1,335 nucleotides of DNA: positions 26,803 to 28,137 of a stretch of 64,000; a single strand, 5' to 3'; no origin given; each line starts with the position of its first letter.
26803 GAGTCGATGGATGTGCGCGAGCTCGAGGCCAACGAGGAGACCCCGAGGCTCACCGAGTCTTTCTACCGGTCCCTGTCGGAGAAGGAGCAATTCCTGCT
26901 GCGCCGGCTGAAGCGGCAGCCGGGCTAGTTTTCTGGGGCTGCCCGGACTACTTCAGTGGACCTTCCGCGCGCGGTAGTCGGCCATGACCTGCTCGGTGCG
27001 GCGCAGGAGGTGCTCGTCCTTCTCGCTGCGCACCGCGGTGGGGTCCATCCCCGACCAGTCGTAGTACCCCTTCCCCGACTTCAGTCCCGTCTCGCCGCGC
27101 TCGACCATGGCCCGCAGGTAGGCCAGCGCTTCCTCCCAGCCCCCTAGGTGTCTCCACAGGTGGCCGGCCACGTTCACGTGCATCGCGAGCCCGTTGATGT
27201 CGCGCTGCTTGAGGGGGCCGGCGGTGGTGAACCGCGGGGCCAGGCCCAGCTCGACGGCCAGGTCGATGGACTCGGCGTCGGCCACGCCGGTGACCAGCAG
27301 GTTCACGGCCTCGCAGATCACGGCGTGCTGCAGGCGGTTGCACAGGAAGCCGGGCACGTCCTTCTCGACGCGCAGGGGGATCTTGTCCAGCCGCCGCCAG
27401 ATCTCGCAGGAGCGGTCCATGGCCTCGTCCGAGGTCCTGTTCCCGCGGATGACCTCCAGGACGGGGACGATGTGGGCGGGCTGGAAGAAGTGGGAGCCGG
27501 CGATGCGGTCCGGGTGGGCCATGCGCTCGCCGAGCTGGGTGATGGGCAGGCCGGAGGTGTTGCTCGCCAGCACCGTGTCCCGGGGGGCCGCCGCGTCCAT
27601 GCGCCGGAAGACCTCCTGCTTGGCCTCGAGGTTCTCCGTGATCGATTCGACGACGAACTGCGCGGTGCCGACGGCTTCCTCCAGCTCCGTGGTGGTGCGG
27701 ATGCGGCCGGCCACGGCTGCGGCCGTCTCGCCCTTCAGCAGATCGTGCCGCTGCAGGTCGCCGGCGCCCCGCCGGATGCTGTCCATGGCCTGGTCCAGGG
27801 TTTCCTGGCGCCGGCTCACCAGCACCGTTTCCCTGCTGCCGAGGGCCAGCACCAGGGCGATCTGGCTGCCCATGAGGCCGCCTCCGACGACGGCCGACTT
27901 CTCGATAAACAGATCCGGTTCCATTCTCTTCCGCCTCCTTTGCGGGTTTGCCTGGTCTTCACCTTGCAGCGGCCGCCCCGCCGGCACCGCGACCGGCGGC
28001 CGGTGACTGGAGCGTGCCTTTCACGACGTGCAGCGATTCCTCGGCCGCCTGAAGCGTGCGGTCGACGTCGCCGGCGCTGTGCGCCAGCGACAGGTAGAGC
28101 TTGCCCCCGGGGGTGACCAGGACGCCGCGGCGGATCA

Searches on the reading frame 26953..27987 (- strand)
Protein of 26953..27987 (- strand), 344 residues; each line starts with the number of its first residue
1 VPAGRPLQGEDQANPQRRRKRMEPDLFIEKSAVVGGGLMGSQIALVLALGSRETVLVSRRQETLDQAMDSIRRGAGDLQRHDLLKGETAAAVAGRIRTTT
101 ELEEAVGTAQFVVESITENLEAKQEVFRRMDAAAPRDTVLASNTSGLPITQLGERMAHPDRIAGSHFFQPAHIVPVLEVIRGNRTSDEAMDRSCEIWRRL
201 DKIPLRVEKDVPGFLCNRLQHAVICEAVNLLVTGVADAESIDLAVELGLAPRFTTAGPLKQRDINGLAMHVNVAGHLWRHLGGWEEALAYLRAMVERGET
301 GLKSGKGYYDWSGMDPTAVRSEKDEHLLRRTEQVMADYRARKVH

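Call 29: search_protein_families(library=pfam, proteins=[window:26953-27987:-], max_evalue=0.001)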
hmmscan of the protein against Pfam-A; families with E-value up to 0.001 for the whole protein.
window:26953-27987:- (344 aa): 3 families
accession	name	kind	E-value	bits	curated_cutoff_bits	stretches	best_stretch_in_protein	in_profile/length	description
PF02737.24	3HCDH_N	-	2e-52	178.2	22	1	32-210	3-179/180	3-hydroxyacyl-CoA dehydrogenase, NAD binding domain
PF00725.27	3HCDH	-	4.1e-12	46.9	22.1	1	213-311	1-97/97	3-hydroxyacyl-CoA dehydrogenase, C-terminal domain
PF01210.29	NAD_Gly3P_dh_N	-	0.00029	21.3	23.1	1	32-147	3-106/158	NAD-dependent glycerol-3-phosphate dehydrogenase N-terminus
